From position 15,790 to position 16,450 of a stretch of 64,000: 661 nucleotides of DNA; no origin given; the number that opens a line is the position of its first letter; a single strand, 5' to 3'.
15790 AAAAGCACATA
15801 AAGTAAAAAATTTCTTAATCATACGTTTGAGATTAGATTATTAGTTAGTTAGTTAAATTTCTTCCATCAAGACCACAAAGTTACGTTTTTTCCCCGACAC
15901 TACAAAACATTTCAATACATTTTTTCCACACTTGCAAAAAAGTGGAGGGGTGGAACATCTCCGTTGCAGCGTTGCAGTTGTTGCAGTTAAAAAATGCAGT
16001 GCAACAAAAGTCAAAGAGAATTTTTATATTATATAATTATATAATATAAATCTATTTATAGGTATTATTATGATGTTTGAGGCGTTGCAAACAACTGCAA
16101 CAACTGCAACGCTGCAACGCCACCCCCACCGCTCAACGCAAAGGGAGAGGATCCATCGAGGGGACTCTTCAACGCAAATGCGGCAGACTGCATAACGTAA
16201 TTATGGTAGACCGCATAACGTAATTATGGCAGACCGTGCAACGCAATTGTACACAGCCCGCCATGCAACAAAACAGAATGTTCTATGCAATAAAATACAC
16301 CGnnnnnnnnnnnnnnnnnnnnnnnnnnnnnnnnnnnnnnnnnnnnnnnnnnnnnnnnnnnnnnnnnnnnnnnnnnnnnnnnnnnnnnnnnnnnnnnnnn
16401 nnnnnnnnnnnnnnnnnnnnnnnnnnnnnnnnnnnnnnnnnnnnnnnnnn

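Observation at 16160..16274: Array A: five direct repeats phased at exactly 23 bp between lepA and element A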

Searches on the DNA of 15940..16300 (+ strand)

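Call 81: search_dna_similar(query=window:15940-16300:+, collection=plasmids, mode=distant, max_evalue=0.01, max_rows=10)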
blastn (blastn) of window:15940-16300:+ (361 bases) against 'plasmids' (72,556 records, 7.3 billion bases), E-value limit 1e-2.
No match.
